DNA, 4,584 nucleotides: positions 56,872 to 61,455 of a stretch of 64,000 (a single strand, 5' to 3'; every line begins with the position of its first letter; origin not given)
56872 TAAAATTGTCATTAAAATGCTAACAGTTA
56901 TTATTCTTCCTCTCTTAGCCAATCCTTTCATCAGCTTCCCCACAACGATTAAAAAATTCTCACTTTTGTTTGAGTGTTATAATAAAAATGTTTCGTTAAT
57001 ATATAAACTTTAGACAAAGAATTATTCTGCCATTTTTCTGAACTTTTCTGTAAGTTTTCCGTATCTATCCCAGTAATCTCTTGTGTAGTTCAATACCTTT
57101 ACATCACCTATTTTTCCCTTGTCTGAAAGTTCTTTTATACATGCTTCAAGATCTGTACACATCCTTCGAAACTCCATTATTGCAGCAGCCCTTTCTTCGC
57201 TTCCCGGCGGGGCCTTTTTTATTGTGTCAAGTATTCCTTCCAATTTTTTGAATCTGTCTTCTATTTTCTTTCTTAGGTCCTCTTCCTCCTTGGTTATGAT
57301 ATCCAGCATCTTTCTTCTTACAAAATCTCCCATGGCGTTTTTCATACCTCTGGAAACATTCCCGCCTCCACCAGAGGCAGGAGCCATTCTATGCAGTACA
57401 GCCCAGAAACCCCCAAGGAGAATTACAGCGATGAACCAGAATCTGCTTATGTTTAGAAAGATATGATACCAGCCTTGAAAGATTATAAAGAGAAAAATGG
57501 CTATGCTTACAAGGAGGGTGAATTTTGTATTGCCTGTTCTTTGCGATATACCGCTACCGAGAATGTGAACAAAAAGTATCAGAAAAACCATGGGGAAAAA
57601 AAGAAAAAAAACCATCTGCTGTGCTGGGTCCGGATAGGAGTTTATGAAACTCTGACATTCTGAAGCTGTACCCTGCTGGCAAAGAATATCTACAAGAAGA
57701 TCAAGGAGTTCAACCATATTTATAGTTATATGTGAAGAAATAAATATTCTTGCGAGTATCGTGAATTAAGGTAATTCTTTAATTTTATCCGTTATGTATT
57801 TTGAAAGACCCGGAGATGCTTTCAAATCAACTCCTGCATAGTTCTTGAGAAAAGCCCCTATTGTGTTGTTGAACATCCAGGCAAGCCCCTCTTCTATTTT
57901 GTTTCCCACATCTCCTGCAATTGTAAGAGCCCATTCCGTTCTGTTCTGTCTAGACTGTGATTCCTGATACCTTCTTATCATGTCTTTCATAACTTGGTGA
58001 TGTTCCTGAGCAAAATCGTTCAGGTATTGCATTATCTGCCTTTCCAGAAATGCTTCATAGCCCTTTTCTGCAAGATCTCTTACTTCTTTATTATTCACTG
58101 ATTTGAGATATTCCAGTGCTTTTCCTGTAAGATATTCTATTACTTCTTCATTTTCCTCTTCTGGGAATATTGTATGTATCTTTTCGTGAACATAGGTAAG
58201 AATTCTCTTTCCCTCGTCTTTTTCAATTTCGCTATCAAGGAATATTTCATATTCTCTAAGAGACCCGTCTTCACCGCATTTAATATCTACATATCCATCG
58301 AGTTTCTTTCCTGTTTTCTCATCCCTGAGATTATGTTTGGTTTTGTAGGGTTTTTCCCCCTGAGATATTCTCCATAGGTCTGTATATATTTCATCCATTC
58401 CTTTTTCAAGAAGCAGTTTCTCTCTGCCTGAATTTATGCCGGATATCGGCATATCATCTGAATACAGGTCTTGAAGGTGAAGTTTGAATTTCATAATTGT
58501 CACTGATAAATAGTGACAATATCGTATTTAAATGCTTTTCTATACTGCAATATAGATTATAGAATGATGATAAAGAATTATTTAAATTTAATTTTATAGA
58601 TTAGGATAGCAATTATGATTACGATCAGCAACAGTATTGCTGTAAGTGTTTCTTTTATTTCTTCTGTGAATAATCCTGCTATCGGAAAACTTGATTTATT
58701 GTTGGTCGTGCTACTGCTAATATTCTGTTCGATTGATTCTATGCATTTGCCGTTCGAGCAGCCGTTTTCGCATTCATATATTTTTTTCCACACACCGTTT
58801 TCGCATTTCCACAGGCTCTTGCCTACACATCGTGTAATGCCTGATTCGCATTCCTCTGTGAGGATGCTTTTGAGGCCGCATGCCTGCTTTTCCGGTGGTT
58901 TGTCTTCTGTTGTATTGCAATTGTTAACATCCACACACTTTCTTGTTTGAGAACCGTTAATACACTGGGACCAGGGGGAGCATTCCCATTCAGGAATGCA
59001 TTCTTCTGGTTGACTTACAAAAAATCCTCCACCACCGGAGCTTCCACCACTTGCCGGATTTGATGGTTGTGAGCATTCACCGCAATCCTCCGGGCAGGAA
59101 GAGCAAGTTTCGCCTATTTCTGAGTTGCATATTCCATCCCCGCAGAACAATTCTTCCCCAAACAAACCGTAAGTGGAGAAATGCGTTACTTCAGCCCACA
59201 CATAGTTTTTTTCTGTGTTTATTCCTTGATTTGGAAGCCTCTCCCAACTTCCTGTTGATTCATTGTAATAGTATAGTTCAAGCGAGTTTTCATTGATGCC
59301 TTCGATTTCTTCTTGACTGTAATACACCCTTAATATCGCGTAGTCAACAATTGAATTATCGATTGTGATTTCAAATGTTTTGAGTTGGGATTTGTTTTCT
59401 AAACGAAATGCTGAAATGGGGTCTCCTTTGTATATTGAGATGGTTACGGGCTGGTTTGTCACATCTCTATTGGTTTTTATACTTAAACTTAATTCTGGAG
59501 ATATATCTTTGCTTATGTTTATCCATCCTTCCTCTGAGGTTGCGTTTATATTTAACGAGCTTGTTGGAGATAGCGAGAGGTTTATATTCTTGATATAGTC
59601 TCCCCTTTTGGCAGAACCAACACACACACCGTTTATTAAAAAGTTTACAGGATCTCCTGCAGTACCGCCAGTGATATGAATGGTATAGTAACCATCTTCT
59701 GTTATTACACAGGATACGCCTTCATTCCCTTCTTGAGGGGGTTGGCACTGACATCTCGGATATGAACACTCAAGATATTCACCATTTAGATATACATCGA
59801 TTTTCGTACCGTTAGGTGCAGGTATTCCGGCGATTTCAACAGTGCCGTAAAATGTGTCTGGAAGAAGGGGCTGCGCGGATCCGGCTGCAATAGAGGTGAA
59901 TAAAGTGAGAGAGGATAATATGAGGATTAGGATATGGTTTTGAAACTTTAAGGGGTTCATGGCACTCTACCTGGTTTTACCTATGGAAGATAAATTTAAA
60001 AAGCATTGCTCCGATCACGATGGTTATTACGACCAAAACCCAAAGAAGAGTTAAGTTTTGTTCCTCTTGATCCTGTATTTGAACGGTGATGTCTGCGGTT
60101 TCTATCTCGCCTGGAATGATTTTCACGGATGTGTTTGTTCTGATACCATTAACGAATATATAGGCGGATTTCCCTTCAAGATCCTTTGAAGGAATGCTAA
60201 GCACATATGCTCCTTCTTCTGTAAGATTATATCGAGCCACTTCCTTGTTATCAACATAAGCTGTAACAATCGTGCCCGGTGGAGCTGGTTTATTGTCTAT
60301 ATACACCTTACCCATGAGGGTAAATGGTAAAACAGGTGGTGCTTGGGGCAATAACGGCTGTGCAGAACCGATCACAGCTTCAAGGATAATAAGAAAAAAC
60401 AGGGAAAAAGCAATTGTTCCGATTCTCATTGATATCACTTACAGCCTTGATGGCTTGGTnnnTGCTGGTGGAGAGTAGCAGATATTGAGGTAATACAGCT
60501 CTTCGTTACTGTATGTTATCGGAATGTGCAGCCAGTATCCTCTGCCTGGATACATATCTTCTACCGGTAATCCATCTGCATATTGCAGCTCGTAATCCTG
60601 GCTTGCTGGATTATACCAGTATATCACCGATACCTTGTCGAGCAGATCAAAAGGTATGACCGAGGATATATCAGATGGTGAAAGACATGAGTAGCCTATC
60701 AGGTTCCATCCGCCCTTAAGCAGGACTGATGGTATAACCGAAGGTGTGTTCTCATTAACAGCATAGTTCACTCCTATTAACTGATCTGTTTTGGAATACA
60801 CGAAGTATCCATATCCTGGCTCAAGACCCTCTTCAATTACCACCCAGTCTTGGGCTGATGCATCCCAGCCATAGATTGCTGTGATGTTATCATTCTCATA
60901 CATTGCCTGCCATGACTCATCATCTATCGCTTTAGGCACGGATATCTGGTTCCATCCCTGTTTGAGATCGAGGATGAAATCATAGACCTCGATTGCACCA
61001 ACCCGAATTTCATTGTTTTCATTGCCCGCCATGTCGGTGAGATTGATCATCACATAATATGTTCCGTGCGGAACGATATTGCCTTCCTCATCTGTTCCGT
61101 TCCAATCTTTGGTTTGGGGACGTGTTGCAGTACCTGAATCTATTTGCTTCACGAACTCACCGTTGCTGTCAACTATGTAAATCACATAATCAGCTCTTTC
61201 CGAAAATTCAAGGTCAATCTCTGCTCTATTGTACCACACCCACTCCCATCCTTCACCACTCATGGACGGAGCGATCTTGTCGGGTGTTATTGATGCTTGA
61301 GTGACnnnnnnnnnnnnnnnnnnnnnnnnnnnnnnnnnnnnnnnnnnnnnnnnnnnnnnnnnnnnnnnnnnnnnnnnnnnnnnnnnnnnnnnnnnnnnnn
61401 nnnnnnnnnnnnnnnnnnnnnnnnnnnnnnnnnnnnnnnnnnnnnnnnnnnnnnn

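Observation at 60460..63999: Giant adhesin gene with a perfect 360-bp tandem duplication nested in a second ~190-bp duplicated pair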

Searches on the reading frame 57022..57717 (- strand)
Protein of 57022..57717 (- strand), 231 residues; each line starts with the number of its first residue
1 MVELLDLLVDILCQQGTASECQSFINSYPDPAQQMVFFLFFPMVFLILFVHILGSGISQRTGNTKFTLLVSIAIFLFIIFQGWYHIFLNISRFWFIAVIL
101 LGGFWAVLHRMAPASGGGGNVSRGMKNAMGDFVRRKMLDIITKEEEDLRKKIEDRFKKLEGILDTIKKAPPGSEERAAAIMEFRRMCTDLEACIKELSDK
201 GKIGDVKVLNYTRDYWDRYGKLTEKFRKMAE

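Call 18: find_encoding_contigs(protein=window:57022-57717:-, flank=10000, max_places=10)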
Protein window:57022-57717:- (231 aa): 3 contigs read that carry it; 2 places shown.
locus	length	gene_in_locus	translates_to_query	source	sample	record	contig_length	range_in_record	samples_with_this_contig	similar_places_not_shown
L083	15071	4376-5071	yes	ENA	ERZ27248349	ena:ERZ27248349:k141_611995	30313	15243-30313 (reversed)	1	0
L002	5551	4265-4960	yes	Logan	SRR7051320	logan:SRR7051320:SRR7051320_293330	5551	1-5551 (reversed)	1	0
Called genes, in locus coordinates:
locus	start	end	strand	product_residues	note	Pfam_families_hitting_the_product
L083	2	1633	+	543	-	?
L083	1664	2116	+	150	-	-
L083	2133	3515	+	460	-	-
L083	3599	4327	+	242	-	-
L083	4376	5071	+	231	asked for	-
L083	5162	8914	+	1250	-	PF17957:Big_7 (weak)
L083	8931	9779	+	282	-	PF02355:SecD_SecF_C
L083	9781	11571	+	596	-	PF02355:SecD_SecF_C (faint)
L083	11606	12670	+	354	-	PF01494:FAD_binding_3, PF01946:Thi4 (weak), PF03486:HI0933_like, PF05834:Lycopene_cycl (weak), PF13450:NAD_binding_8 (weak)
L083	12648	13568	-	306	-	PF08443:RimK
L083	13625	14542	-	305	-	PF00482:T2SSF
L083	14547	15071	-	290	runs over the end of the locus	PF00482:T2SSF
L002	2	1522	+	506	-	?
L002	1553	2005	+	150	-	-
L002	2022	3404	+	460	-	-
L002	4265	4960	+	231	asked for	-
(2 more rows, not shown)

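Call 46: search_protein_families(library=pfam, proteins=[window:57022-57717:-], max_evalue=0.01)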
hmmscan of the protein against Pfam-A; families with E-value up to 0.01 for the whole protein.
window:57022-57717:- (231 aa): 0 families

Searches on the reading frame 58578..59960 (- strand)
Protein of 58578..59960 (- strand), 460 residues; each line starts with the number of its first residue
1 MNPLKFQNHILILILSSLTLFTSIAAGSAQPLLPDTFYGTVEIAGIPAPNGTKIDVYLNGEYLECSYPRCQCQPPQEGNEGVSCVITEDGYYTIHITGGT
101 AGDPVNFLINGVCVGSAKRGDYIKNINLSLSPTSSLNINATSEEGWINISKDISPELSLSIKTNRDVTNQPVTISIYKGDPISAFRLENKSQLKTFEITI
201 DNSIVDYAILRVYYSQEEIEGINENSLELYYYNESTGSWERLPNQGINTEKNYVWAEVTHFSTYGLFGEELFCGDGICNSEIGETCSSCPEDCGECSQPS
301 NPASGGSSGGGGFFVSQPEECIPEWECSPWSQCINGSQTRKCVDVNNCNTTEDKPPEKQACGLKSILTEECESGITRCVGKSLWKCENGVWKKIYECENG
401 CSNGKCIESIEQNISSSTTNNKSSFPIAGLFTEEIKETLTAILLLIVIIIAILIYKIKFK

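Call 11: find_encoding_contigs(protein=window:58578-59960:-, flank=10000, max_places=10)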
Protein window:58578-59960:- (460 aa): 3 contigs read that carry it; 2 places shown.
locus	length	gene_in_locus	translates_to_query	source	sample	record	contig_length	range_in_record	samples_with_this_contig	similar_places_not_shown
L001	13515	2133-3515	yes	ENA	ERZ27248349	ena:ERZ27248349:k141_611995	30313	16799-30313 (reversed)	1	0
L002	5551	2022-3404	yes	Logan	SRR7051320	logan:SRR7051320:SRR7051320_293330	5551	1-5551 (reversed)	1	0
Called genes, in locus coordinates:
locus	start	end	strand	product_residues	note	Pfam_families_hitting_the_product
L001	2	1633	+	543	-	?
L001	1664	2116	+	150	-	-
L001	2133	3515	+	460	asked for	-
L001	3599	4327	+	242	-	-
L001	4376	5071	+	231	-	-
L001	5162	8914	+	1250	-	PF17957:Big_7 (weak)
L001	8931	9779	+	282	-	PF02355:SecD_SecF_C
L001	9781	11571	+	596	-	PF02355:SecD_SecF_C (faint)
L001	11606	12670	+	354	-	PF01494:FAD_binding_3, PF01946:Thi4 (weak), PF03486:HI0933_like, PF05834:Lycopene_cycl (weak), PF13450:NAD_binding_8 (weak)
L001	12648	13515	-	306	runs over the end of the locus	PF08443:RimK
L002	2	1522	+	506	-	?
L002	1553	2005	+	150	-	-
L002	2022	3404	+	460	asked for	-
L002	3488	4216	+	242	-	-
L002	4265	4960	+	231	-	-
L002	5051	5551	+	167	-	?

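Call 46: search_protein_families(library=pfam, proteins=[window:58578-59960:-], max_evalue=0.01)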
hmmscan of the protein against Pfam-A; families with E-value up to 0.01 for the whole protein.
window:58578-59960:- (460 aa): 0 families

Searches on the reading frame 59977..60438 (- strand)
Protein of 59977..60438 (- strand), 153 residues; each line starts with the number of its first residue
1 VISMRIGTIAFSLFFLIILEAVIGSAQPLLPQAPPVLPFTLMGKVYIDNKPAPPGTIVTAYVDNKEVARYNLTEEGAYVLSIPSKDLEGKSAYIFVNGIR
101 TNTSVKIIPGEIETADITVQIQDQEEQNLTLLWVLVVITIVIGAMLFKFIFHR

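Call 9: find_encoding_contigs(protein=window:59977-60438:-, flank=10000, max_places=10)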
Protein window:59977-60438:- (153 aa): no gene with exactly this product is on record in the collection.

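Call 46: search_protein_families(library=pfam, proteins=[window:59977-60438:-], max_evalue=0.01)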
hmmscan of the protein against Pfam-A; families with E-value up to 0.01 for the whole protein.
window:59977-60438:- (153 aa): 0 families

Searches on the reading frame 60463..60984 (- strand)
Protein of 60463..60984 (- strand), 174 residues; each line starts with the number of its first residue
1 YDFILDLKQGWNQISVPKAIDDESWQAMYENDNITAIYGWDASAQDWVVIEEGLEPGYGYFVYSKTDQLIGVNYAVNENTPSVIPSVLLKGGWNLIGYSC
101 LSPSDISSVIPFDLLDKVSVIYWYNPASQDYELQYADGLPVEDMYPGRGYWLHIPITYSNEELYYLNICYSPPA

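Call 21: search_protein_families(library=pfam, proteins=[window:60463-60984:-], max_evalue=1)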
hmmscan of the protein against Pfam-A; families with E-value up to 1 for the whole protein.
seq(174 aa): 1 family
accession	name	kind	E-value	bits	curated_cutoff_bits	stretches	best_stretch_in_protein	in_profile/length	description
PF17530.7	NS3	-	0.075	12.9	25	1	7-47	30-71/245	Non-structural protein NS3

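Call 55: search_protein_representatives(protein=window:60463-60984:-)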
Query: 174 residues. Proteins with E-value up to 0.001 (for the whole library): 738; up to 1e-10: 19; up to 1e-30: 1. The best 150 are listed.
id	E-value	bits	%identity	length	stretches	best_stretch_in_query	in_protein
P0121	2.8e-114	395.9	100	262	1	1-174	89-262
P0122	2.4e-23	99.3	38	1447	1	1-170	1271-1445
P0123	7.8e-15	71.6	33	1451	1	2-169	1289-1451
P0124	2.2e-14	70.1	32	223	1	2-169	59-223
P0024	3.2e-14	69.6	37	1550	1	2-170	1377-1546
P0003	1.0e-12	64.7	34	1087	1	4-169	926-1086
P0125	2.0e-12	63.7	38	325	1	2-125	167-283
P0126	4.5e-12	62.6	34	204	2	86-153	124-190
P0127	5.2e-12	62.4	33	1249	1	2-157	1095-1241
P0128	5.6e-12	62.3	32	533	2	86-154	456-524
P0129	7.5e-12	61.8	34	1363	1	2-169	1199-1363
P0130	8.6e-12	61.6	30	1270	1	2-154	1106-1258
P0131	1.1e-11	61.3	38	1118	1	2-154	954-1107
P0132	1.6e-11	60.8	33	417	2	54-154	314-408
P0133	2.0e-11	60.4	32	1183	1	2-165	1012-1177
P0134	2.3e-11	60.2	34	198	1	2-154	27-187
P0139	2.5e-10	56.9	33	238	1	5-153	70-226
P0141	2.8e-10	56.7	34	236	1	2-154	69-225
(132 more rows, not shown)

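Call 56: search_protein_families(library=pfam, proteins=[P0122, P0123, P0124, P0127, P0129, P0134, P0139, P0141], max_evalue=0.001)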
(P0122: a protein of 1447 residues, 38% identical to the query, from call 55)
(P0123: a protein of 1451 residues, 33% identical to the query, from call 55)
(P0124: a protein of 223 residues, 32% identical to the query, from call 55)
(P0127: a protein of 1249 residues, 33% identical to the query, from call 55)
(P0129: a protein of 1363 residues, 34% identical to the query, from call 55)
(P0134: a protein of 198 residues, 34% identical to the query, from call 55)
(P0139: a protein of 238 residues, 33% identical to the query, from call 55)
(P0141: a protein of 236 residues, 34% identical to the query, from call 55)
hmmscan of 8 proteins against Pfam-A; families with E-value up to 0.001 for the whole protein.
P0122 (1447 aa): 1 family
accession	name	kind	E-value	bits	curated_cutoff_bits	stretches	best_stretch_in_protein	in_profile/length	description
PF13229.12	Beta_helix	-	5e-16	59.2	25.9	2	745-910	8-145/158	Right handed beta helix region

P0123 (1451 aa): 2 families
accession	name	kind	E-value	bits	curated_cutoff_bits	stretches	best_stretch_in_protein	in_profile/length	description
PF13229.12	Beta_helix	-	3.1e-13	50.1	25.9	2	829-946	51-156/158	Right handed beta helix region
PF05048.19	NosD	-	1.8e-05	24.7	23.6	1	784-933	18-154/212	Periplasmic copper-binding protein (NosD)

P0124 (223 aa): 0 families

P0127 (1249 aa): 5 families
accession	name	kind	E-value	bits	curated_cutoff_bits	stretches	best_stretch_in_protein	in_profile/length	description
PF18911.6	PKD_4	-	9.2e-33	112.6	27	2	1008-1093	1-85/85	PKD domain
PF22352.2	K319L-like_PKD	-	3.3e-14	53.1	27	1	148-206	22-82/84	K319L-like, PKD domain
PF00801.26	PKD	-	6.8e-14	52.1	23.5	1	1017-1089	6-78/80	PKD domain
PF05345.18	He_PIG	-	1.9e-09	38.3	24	1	837-915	9-96/96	Putative Ig domain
PF19077.6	Big_13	-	6.5e-08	33.4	27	0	175-210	66-102/102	Bacterial Ig-like domain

P0129 (1363 aa): 1 family
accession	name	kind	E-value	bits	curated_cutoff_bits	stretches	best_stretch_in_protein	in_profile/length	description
PF17957.7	Big_7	-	8.3e-06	26.8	24.1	1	908-980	1-68/70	Bacterial Ig domain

P0134 (198 aa): 0 families

P0139 (238 aa): 0 families

P0141 (236 aa): 0 families

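Call 57: list_cluster_members(proteins=[P0122, P0123, P0124, P0024, P0003, P0127, P0129, P0134, P0021, P0131])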
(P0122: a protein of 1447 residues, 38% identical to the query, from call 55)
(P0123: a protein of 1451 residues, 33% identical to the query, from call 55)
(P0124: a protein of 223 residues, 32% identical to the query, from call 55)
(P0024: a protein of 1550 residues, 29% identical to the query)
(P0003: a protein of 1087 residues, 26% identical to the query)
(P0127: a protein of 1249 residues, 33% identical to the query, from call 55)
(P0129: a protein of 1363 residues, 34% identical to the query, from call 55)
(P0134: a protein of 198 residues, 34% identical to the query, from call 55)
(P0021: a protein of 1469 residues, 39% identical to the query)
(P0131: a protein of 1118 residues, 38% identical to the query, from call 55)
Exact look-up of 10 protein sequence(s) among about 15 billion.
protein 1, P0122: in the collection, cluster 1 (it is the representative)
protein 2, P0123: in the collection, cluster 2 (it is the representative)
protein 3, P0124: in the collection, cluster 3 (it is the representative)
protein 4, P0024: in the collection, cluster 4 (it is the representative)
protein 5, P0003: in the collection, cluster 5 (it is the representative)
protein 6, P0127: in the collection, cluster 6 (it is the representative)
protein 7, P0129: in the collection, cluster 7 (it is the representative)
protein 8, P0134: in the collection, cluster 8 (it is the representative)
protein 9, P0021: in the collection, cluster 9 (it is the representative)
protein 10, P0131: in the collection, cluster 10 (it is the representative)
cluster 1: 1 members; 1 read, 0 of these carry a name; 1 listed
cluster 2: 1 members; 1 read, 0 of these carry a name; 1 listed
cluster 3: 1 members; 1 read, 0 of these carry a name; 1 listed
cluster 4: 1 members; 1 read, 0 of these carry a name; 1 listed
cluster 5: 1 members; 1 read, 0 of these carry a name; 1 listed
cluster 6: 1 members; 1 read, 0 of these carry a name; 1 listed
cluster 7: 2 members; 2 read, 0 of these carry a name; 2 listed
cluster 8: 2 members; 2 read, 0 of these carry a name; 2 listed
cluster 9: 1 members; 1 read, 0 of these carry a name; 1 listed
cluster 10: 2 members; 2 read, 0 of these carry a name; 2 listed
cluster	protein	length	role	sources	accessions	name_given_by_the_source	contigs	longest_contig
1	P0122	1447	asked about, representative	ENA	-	-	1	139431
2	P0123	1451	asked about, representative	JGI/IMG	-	-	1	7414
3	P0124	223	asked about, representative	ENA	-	-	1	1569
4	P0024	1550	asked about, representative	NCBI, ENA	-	-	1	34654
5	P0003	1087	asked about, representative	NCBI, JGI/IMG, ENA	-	-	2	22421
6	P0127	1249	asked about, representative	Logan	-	-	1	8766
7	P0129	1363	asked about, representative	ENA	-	-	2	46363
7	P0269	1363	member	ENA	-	-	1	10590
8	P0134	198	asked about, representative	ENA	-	-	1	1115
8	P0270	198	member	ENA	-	-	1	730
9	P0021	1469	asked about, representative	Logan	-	-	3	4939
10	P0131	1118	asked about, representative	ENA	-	-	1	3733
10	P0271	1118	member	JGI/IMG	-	-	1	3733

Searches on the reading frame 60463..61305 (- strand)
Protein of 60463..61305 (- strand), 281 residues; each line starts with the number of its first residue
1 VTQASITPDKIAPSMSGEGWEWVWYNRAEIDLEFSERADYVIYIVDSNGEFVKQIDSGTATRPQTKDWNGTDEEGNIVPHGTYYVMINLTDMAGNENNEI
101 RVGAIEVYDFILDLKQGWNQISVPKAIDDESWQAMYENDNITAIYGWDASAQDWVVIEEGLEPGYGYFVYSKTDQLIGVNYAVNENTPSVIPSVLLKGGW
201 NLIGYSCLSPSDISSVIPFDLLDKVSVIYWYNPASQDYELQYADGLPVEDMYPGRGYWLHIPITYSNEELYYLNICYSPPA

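Call 15: find_related_loci(query=window:60463-61305:-, collection=genome_contigs, flank=10000)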
Query window:60463-61305:- (281 aa) in genome_contigs; peptide patterns used: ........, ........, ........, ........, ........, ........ (x = any residue, [..] = any of these).
11 stretches matched a pattern, but none encodes a relative of the query by tblastn (E <= 1e-3).

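Call 24: find_homologous_proteins(query=window:60463-61215:-, max_evalue=0.01)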
Query window:60463-61215:- (251 aa): 1 proteins with E <= 0.01 among 164 candidates.
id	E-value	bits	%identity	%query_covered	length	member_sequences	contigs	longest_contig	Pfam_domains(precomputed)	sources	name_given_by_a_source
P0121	1.2e-154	531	92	100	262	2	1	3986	PF13860.13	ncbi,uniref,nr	ncbi:hypothetical protein DRJ04_06655 [Candidatus Aerophobetes bacterium]|uniref:FlgD/Vpr Ig-like do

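Call 25: find_encoding_contigs(protein=P0121, flank=10000, max_places=10)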
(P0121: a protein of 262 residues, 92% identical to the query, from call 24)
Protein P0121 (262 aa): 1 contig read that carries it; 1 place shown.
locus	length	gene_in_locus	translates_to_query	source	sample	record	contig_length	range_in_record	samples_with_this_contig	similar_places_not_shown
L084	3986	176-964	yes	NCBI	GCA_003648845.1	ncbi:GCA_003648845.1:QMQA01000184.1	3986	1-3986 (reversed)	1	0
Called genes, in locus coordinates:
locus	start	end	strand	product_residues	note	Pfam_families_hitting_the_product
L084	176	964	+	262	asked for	PF13860:FlgD_ig (weak)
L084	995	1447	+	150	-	-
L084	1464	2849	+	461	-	-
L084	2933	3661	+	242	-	-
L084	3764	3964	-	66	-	-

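Call 28: find_related_loci(query=window:60463-61215:-, collection=metagenome_contigs, flank=10000)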
Query window:60463-61215:- (251 aa) in metagenome_contigs; peptide patterns used: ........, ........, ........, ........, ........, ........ (x = any residue, [..] = any of these).
41 stretches matched a pattern, but none encodes a relative of the query by tblastn (E <= 1e-3).

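Call 49: predict_structure(alignment_id=A2)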
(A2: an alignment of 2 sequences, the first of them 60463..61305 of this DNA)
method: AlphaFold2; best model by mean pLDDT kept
length: 281 residues; sequences in the alignment: 2
mean_pLDDT: 48.8   pTM: 0.37
mean pLDDT of the five models: 48.8, 43.8, 43.0, 42.2, 41.8
residues with pLDDT >= 90: 0; 70-90: 34; 50-70: 63; < 50: 184
segments of 3 or more residues with pLDDT < 50: 1-29, 107-136, 138-156, 159-167, 169-233, 236-246, 262-274, 278-281
pLDDT, mean of each block of 10 residues (from residue 1): 44 33 38 63 84 82 63 69 73 64 53 26 37 47 45 46 46 43 35 30 33 37 46 44 48 54 39 48 44
secondary structure, 60 per line:
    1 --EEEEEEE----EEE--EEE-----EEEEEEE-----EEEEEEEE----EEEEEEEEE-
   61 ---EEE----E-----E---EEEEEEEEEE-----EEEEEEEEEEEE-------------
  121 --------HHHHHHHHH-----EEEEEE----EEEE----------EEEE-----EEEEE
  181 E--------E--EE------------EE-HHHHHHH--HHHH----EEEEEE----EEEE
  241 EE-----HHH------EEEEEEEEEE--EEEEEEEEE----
elements in order: E3-9 E14-16 E19-21 E27-33 E39-46 E51-59 E64-66 E81-90 E96-107 H129-137 E143-148 E153-156 E167-170 E176-181 H210-216 H219-222 E227-232 E237-242 E257-266 E269-277

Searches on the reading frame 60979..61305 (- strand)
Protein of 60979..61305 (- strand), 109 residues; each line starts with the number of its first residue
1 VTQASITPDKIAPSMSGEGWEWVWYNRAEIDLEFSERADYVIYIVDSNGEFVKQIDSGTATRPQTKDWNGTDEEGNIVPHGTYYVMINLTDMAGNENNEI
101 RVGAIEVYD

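Call 21: search_protein_families(library=pfam, proteins=[window:60979-61305:-], max_evalue=1)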
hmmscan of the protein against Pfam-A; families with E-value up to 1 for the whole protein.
seq(109 aa): 3 families
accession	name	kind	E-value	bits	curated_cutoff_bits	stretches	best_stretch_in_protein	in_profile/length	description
PF13860.13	FlgD_ig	-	7.2e-09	35.9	27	1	29-90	13-76/79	FlgD Ig-like domain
PF13585.12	CHU_C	-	1.4e-05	25.6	27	1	36-94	25-77/86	CHU_C Type IX secretion signal domain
PF19077.6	Big_13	-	0.039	14.9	27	1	56-99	52-93/102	Bacterial Ig-like domain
